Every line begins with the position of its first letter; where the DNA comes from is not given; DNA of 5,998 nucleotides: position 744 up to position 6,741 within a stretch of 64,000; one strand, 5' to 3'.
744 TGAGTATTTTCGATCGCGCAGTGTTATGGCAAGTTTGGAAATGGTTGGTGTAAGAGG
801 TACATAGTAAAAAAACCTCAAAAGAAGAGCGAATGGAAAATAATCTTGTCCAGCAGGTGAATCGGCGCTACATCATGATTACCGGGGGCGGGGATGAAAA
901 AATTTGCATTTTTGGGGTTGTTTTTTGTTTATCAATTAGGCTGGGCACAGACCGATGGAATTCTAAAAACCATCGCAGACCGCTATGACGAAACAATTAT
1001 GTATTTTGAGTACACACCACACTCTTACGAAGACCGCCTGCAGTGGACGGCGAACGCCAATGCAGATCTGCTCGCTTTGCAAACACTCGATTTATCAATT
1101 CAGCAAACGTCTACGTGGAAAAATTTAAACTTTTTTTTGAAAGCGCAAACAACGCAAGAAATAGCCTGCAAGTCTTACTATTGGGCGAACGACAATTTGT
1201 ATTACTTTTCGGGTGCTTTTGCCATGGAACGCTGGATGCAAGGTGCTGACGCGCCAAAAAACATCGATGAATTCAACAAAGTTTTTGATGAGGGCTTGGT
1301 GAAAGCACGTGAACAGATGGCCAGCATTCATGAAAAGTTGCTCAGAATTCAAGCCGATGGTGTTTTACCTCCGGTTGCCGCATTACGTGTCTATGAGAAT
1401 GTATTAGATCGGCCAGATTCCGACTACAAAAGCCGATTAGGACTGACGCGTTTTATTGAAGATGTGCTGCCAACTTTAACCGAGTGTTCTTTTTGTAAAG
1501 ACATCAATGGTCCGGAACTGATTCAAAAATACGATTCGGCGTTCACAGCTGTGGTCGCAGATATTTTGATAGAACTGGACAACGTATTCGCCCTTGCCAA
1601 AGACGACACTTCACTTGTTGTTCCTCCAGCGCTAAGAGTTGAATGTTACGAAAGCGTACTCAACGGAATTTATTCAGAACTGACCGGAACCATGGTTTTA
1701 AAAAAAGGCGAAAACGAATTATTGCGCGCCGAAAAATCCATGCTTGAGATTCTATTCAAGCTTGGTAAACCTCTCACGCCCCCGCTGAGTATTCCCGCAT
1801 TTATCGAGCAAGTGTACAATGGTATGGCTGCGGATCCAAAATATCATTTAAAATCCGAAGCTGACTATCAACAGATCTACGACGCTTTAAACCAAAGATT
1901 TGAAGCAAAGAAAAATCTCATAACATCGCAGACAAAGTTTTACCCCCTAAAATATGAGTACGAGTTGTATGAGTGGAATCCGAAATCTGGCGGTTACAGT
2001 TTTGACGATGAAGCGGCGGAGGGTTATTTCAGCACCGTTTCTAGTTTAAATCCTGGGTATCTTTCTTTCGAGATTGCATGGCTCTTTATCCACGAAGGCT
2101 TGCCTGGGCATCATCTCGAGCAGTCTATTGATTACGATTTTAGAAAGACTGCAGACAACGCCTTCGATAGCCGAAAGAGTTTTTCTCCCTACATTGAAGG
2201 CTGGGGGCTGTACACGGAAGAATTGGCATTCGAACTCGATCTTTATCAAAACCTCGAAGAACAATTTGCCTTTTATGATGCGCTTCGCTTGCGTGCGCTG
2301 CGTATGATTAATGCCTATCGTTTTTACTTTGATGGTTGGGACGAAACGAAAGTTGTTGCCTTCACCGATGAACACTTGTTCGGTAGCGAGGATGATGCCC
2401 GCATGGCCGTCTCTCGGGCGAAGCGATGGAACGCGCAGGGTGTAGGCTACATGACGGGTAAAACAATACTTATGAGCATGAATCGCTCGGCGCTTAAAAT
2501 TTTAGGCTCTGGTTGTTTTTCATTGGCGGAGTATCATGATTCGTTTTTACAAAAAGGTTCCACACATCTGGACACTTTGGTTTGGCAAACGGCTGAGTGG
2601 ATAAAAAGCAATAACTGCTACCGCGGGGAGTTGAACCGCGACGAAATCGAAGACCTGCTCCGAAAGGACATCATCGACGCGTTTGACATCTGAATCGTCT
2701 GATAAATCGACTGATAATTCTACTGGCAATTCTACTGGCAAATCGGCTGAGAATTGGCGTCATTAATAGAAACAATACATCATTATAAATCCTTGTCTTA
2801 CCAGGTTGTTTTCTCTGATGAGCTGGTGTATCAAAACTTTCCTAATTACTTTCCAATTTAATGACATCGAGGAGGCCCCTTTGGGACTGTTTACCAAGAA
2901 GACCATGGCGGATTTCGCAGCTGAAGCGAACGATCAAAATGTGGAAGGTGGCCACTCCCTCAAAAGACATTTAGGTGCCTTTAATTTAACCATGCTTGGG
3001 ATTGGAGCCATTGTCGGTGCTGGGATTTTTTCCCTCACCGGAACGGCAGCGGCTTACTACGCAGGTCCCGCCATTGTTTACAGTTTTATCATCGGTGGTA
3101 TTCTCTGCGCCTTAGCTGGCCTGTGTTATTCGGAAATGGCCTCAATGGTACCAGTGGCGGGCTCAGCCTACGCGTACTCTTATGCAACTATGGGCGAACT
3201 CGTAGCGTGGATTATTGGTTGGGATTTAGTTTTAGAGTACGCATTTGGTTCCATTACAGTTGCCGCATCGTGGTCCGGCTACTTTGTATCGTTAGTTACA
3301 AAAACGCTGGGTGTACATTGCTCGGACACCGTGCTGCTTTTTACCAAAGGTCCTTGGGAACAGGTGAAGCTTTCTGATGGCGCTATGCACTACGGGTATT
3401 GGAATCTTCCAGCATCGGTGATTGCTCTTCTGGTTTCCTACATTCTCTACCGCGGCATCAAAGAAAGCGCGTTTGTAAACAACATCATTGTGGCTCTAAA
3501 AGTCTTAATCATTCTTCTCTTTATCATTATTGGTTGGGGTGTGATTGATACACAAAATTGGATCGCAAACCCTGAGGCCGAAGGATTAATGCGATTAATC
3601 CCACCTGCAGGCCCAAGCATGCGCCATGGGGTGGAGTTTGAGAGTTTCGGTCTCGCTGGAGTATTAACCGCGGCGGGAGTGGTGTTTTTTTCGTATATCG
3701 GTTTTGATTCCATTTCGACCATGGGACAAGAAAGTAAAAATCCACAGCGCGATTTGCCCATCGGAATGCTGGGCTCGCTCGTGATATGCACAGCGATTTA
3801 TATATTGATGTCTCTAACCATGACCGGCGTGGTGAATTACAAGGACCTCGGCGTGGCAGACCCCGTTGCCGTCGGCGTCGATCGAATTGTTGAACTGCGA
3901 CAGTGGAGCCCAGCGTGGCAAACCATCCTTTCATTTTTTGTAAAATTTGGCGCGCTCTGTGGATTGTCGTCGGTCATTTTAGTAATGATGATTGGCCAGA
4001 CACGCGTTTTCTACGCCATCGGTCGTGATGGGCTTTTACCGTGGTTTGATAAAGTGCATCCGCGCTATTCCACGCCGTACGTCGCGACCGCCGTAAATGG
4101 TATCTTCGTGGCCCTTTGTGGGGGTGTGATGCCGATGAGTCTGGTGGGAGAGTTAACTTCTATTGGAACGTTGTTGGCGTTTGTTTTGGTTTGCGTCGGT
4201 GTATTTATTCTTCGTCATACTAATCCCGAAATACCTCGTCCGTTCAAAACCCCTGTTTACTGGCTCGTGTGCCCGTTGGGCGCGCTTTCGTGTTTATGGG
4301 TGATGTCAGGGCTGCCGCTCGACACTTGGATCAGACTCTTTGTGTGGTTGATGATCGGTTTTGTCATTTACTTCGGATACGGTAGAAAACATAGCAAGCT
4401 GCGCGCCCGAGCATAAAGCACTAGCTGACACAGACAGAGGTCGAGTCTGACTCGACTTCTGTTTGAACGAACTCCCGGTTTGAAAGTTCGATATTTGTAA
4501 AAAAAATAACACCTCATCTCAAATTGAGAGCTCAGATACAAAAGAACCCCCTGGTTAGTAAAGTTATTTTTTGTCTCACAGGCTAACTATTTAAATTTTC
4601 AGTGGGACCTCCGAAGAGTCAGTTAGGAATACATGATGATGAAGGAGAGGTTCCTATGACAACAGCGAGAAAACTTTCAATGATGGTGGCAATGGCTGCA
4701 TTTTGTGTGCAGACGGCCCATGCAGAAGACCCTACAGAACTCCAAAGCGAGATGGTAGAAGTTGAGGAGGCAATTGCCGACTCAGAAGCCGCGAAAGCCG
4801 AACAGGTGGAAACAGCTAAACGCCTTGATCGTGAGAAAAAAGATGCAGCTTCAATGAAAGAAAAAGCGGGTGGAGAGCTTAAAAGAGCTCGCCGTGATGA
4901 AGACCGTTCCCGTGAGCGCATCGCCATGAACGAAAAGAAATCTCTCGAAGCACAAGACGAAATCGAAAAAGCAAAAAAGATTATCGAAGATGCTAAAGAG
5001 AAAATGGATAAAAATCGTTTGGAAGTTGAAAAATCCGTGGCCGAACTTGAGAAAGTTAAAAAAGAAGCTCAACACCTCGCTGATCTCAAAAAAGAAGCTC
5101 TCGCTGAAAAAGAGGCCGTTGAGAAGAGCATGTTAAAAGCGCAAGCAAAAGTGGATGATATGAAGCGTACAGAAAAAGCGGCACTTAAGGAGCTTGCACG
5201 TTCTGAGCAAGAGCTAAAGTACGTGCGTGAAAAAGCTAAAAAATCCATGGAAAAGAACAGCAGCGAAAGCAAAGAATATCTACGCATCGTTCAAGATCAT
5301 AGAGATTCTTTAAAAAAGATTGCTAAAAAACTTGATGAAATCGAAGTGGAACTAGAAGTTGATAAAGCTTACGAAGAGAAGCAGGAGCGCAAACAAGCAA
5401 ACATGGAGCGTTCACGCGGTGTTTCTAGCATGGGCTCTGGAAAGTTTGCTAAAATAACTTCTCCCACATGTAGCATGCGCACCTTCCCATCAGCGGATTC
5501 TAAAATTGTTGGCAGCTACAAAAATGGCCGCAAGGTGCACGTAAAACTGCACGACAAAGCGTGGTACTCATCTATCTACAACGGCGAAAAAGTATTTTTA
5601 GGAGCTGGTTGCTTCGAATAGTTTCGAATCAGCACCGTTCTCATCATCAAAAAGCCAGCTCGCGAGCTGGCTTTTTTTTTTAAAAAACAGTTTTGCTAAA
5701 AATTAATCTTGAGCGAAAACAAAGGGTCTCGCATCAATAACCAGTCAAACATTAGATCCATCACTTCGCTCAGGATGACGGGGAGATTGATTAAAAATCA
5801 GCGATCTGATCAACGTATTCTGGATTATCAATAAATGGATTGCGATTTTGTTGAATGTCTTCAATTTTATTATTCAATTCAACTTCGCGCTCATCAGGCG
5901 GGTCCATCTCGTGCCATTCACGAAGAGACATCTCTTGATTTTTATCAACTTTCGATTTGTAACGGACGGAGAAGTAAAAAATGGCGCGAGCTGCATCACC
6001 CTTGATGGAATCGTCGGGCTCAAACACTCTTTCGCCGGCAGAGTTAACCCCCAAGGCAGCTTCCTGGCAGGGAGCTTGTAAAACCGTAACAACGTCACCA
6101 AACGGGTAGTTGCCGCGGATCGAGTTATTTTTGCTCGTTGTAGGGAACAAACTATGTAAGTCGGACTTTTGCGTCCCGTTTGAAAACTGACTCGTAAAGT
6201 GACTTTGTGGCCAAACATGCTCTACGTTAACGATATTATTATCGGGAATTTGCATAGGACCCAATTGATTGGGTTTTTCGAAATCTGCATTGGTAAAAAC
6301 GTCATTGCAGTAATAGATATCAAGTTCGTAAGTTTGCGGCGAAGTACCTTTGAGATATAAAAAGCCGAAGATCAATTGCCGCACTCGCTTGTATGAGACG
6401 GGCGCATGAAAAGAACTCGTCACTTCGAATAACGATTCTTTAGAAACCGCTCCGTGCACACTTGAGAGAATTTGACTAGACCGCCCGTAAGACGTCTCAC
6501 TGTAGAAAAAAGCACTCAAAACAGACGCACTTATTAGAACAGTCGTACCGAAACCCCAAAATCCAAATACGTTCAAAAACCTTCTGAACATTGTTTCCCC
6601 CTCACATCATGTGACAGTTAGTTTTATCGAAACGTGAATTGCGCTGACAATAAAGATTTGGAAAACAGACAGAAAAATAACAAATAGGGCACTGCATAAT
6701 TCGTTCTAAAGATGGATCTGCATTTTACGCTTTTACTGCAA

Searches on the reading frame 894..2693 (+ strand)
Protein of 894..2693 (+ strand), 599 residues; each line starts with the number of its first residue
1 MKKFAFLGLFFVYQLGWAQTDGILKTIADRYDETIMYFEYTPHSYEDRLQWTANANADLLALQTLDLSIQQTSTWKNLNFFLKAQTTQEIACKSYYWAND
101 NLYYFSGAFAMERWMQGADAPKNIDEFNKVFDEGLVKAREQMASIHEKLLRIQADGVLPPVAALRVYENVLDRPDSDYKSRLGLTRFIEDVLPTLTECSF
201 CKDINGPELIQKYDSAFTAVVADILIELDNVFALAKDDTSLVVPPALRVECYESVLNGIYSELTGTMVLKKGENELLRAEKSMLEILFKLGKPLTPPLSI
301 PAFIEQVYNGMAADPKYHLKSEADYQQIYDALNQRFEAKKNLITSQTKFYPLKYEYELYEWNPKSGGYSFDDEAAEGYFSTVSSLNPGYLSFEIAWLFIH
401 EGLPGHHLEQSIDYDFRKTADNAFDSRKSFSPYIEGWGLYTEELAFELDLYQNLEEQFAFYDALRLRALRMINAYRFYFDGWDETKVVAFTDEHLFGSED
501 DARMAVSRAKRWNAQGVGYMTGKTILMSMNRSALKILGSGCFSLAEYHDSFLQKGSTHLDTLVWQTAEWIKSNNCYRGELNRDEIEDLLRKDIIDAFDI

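Call 12: search_protein_families(library=pfam, proteins=[window:894-2693:+], max_evalue=0.001)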
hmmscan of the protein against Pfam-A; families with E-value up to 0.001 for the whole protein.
window:894-2693:+ (599 aa): 1 family
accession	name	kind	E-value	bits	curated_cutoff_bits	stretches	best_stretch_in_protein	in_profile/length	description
PF05960.17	DUF885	-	2.5e-38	133.5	32.4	1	41-562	20-528/532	Bacterial protein of unknown function (DUF885)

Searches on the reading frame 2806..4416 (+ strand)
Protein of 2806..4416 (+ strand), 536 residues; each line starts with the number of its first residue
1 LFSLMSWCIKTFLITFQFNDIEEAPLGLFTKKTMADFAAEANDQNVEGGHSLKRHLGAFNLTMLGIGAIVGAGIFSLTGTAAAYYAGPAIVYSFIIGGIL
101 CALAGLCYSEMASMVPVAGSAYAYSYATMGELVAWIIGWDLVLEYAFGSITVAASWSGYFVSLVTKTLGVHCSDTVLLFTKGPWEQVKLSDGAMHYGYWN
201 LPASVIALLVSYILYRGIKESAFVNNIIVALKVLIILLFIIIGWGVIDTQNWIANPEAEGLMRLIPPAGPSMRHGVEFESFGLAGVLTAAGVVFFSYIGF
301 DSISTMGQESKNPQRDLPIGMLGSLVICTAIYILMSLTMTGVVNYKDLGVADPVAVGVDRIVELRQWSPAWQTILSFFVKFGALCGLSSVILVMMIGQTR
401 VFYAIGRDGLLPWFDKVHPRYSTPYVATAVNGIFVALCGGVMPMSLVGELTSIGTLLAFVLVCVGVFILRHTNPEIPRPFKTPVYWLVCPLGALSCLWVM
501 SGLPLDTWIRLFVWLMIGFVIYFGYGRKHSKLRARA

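Call 12: search_protein_families(library=pfam, proteins=[window:2806-4416:+], max_evalue=0.001)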
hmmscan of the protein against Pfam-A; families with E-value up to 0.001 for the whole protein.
window:2806-4416:+ (536 aa): 3 families
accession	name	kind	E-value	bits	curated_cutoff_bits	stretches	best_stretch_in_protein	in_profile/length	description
PF13520.12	AA_permease_2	-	4.7e-53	181.1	27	1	56-514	1-420/427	Amino acid permease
PF00324.27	AA_permease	-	1.4e-38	133.2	24.6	1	61-472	2-384/470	Amino acid permease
PF13906.12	AA_permease_C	-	2e-09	37.8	27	1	480-530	1-51/51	C-terminus of AA_permease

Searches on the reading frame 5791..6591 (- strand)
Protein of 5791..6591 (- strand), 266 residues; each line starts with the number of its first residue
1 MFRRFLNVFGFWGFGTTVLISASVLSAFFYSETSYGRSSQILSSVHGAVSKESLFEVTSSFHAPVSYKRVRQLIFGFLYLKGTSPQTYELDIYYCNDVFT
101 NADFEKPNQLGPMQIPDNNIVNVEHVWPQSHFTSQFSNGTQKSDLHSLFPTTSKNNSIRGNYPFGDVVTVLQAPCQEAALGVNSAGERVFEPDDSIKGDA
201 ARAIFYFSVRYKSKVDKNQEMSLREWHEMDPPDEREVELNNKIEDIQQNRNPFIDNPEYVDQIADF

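Call 12: search_protein_families(library=pfam, proteins=[window:5791-6591:-], max_evalue=0.001)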
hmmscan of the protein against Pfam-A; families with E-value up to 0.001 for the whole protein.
window:5791-6591:- (266 aa): 1 family
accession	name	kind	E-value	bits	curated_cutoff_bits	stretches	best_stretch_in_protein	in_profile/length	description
PF04231.19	Endonuclease_1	-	7.4e-34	118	25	1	86-258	40-235/235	Endonuclease I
